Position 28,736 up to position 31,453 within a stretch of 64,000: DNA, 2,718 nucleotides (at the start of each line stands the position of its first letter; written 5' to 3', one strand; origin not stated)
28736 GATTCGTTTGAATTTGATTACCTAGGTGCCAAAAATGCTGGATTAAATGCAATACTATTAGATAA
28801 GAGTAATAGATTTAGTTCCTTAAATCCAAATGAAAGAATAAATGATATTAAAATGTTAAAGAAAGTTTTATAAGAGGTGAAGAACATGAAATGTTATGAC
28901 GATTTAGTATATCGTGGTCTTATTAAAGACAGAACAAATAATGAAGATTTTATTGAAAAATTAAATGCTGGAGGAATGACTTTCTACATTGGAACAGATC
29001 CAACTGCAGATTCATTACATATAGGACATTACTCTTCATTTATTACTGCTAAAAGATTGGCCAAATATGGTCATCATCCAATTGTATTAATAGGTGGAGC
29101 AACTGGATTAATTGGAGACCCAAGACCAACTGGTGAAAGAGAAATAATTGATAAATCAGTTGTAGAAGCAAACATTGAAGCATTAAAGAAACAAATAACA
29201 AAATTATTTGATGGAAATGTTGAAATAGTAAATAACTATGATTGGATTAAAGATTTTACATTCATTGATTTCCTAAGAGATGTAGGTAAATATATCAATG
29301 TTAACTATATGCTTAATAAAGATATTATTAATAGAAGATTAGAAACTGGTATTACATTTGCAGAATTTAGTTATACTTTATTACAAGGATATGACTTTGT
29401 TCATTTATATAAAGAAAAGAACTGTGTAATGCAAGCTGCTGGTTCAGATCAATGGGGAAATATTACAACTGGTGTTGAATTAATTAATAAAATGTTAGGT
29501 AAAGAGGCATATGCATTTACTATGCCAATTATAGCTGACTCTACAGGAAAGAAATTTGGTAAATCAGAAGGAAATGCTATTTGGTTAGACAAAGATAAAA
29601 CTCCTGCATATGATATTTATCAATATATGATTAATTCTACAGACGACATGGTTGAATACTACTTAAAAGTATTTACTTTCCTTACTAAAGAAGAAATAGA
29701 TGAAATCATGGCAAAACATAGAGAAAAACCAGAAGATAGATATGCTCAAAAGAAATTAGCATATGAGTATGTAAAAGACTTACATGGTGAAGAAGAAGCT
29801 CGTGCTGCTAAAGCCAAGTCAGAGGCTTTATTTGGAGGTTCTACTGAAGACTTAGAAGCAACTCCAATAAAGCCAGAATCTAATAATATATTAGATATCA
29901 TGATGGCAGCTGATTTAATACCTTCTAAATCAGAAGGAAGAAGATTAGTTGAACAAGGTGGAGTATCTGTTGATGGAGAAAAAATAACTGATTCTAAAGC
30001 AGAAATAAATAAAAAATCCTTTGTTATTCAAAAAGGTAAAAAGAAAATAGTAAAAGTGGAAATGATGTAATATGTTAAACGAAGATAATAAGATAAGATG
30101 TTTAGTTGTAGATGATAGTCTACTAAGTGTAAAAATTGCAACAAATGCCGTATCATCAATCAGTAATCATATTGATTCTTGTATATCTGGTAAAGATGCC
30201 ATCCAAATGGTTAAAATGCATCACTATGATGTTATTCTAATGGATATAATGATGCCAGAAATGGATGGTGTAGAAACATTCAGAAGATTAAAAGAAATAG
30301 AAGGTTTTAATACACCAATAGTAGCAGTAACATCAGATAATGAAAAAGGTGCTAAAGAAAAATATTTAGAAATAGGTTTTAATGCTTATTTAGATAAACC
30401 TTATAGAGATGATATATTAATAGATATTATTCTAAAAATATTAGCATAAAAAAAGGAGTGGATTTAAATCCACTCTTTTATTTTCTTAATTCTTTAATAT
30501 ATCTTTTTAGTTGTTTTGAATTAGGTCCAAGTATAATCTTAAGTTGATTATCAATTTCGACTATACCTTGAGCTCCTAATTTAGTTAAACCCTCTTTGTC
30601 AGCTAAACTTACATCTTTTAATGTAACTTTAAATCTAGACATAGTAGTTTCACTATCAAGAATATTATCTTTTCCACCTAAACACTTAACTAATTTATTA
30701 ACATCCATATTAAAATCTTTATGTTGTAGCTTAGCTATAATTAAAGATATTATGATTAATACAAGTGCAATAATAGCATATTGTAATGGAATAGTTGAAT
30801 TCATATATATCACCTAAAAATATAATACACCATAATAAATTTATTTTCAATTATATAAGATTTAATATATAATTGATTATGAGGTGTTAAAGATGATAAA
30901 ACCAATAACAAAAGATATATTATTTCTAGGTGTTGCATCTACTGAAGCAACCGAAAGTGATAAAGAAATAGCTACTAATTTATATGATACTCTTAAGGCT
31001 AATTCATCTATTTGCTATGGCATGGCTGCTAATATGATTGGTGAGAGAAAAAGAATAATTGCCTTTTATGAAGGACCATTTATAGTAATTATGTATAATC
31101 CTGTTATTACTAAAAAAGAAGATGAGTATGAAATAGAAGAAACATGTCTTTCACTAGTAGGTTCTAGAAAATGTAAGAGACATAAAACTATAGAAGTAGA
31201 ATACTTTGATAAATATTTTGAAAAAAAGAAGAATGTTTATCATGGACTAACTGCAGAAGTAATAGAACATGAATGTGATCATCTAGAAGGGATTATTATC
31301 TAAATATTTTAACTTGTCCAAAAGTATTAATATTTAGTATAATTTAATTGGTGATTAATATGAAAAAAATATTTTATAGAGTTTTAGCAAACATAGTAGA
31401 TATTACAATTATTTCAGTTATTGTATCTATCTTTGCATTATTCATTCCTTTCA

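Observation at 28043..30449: Tyr T-box controls a HAD hydrolase and a receiver domain along with tyrS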

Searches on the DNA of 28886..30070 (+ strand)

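Call 48: search_rna_families(sources=[L001, L005, L010, L012, L020, L080, L008, L017], threshold=evalue, max_evalue=0.001, show_alignments=0)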
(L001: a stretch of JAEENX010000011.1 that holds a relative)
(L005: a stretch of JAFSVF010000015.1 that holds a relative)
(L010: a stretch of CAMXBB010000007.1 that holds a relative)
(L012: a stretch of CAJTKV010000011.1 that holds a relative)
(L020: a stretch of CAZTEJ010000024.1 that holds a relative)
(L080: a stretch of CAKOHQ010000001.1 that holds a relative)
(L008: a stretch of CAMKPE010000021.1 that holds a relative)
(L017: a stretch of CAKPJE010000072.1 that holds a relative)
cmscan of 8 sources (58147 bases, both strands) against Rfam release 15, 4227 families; matches with E-value up to 0.001: 11.
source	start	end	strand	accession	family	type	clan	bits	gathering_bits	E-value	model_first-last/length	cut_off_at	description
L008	1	241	+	RF02541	LSU_rRNA_bacteria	Gene; rRNA;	CL00112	217.6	50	1.6e-67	2684-2925/2925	5'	Bacterial large subunit ribosomal RNA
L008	965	1151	+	RF00230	T-box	Cis-reg; leader;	-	106.8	93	1.2e-22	1-219/219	no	T-box leader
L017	3093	3277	+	RF00230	T-box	Cis-reg; leader;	-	75.6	93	1.4e-14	1-219/219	no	T-box leader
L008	299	404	+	RF00001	5S_rRNA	Gene; rRNA;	CL00113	69.5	38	1.2e-12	1-120/120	no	5S ribosomal RNA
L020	1050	1174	+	RF00230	T-box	Cis-reg; leader;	-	61.9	93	4.5e-11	1-219/219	no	T-box leader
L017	5275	5347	+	RF00005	tRNA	Gene; tRNA;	CL00001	61.8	29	5e-11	1-71/71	no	tRNA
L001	3835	3953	+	RF00230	T-box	Cis-reg; leader;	-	58.2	93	3.9e-10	1-219/219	no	T-box leader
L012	3844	3964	+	RF00230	T-box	Cis-reg; leader;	-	57.5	93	6.1e-10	1-219/219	no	T-box leader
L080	3224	3339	+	RF00230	T-box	Cis-reg; leader;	-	49.7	93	6.3e-08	1-219/219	no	T-box leader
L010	3203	3319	+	RF00230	T-box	Cis-reg; leader;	-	49.3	93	7.9e-08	1-219/219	no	T-box leader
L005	3840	3959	+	RF00230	T-box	Cis-reg; leader;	-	42.4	93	4.9e-06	1-219/219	no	T-box leader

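Call 73: search_rna_families(source=L008, start=900, end=1200, threshold=evalue, max_evalue=0.00001, show_alignments=1)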
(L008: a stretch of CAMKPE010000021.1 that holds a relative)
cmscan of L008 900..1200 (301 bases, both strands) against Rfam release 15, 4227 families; matches with E-value up to 0.00001: 1.
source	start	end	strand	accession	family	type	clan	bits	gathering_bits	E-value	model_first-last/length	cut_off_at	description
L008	965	1151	+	RF00230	T-box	Cis-reg; leader;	-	106.8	93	6.4e-25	1-219/219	no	T-box leader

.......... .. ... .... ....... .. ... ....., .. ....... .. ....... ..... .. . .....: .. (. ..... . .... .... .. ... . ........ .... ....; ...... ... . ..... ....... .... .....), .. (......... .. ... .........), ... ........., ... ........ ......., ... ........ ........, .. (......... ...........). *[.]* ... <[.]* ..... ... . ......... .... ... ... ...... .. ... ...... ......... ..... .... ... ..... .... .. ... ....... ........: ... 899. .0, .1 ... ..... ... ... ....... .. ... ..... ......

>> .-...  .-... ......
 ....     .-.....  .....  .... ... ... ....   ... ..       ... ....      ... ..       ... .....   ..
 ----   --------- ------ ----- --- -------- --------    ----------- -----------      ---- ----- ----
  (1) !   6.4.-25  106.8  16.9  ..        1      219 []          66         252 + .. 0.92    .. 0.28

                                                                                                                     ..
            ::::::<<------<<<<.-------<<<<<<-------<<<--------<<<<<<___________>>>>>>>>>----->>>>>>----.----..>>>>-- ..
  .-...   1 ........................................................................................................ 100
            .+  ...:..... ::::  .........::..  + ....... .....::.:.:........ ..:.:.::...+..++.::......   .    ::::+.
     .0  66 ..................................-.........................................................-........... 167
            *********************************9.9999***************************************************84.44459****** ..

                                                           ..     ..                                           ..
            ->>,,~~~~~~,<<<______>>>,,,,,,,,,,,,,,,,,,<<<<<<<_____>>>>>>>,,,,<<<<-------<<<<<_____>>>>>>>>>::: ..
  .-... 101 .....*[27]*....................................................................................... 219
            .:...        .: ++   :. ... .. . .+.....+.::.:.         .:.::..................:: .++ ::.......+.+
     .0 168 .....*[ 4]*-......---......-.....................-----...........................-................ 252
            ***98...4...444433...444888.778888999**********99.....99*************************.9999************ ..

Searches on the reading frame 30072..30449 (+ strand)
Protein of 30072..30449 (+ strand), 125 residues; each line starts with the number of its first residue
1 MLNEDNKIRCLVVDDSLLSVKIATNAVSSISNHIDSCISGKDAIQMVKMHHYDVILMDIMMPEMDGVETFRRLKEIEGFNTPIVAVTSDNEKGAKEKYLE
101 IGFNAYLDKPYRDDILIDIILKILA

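Call 7: search_protein_families(library=pfam, proteins=[window:30072-30449:+])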
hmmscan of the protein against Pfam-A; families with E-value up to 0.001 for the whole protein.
window:30072-30449:+ (125 aa): 1 family
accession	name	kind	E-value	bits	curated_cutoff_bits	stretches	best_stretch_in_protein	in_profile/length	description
PF00072.30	Response_reg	-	5.6e-24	84.9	30.2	1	11-120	2-110/111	Response regulator receiver domain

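Call 8: search_protein_families(library=ncbifam, proteins=[window:30072-30449:+])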
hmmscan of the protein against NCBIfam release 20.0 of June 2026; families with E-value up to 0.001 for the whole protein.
window:30072-30449:+ (125 aa): 88 families (the best 25 are shown)
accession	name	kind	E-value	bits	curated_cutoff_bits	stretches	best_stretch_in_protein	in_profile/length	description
NF008318.0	PRK11107.1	equivalog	1.7e-25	89.2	890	1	5-122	665-783/920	two-component sensor histidine kinase BarA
NF007135.0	PRK09581.1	equivalog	8.8e-20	70.9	474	1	9-117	4-113/457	PleD family two-component system response regulator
NF008302.0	PRK11091.1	equivalog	3e-19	68.7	838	1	6-123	524-642/779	aerobic respiration two-component sensor histidine kinase ArcB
NF011874.0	PRK15347.1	equivalog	1.7e-18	66.1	852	1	7-116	690-802/921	two component system sensor kinase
TIGR02956.1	TMAO_torS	equivalog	1.3e-17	63.2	676.5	1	8-124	702-820/967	TMAO reductase system sensor histidine kinase/response regulator TorS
NF045991.1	RespRegCtrARhodob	equivalog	5.9e-17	62.2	350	1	9-122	2-114/224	response regulator transcription factor CtrA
NF001965.0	PRK00742.1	subfamily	2e-16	60.2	293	1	6-112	2-110/357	chemotaxis-specific protein-glutamate methyltransferase CheB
NF041947.1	LuxQ_Vibrio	equivalog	3.4e-16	58.3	1200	1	5-119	720-834/843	quorum-sensing autoinducer 2 sensor kinase/phosphatase LuxQ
NF008099.0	PRK10841.1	equivalog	6.7e-16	57.2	920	1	3-119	820-935/949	two-component system sensor histidine kinase RcsC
NF052313.1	T9SS_RR_PorX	equivalog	2.4e-14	53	300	1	10-113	3-105/513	T9SS response regulator signal transducer PorX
NF009206.0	PRK12555.1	subfamily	4.1e-14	52.3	342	1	8-103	1-96/340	chemotaxis-specific protein-glutamate methyltransferase CheB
TIGR01387.1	cztR_silR_copR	subfamily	9.7e-14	51.5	279.2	1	11-116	2-106/218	heavy metal response regulator transcription factor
NF007420.1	PRK09959.1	equivalog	1.2e-13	49.6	1995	1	6-116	957-1066/1197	acid-sensing system histidine kinase EvgS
NF040534.1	resp_reg_YycF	equivalog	1.3e-13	50.8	340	1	10-117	3-108/231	response regulator YycF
NF041367.1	CheY_Halo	equivalog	2.8e-13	50.3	200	1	11-121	2-111/114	chemotaxis protein CheY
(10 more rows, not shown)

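Call 64: find_encoding_contigs(protein=window:30072-30449:+, flank=4000, max_places=6)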
Protein window:30072-30449:+ (125 aa): 23 contigs read that carry it; 6 places shown.
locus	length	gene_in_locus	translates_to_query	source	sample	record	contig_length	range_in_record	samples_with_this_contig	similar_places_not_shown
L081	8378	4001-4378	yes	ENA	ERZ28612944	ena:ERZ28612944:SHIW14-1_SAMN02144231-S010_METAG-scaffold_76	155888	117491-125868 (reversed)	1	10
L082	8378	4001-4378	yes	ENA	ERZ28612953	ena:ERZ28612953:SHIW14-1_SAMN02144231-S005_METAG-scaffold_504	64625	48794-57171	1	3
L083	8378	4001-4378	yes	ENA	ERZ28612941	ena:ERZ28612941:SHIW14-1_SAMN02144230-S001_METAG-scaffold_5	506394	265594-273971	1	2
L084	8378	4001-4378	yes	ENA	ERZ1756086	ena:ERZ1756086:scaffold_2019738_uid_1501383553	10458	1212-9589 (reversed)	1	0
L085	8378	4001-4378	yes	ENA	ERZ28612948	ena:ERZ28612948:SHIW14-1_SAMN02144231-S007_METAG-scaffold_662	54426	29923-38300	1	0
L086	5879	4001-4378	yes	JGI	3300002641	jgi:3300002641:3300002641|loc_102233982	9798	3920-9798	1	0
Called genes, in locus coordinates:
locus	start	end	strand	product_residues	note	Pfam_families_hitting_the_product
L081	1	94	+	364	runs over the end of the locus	-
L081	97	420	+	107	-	-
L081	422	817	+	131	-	PF12732:YtxH (weak)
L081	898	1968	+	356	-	-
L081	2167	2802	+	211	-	PF00702:Hydrolase, PF13419:HAD_2, PF13242:Hydrolase_like (weak)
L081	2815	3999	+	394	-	PF00579:tRNA-synt_1b, PF22421:SYY_C-terminal, PF01479:S4 (weak)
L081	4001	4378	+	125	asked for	PF00072:Response_reg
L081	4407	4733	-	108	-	PF00367:PTS_EIIB (weak)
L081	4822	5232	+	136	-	PF01327:Pep_deformylase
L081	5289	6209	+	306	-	PF06271:RDD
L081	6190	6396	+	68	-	PF01809:YidD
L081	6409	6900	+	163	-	PF04011:LemA (weak)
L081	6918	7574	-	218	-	-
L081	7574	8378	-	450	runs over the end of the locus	PF08245:Mur_ligase_M, PF08353:MurT_C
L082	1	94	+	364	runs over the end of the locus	-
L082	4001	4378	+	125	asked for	PF00072:Response_reg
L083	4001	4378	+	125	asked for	PF00072:Response_reg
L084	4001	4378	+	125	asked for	PF00072:Response_reg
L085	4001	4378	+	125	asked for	PF00072:Response_reg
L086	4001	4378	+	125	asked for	PF00072:Response_reg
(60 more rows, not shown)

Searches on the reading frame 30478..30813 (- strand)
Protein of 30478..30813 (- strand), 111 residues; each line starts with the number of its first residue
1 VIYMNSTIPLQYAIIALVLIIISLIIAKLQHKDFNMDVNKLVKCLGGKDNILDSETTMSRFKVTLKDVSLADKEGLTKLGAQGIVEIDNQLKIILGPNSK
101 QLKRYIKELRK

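Call 7: search_protein_families(library=pfam, proteins=[window:30478-30813:-])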
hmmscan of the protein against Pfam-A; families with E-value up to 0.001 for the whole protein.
window:30478-30813:- (111 aa): 1 family
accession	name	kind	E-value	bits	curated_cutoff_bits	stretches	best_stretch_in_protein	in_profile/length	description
PF00367.25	PTS_EIIB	-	2.6e-07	30.4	27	1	40-72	2-34/34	phosphotransferase system, EIIB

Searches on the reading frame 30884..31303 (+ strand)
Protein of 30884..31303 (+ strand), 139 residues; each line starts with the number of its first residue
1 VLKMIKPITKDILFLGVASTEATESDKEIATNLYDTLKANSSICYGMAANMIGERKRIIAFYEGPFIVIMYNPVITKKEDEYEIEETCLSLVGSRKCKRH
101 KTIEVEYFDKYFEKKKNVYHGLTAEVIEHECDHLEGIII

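Call 7: search_protein_families(library=pfam, proteins=[window:30884-31303:+])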
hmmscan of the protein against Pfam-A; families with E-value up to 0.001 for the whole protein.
window:30884-31303:+ (139 aa): 1 family
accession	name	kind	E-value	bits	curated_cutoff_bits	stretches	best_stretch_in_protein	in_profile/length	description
PF01327.26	Pep_deformylase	-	1e-22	80.9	22.8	1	20-139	19-146/156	Polypeptide deformylase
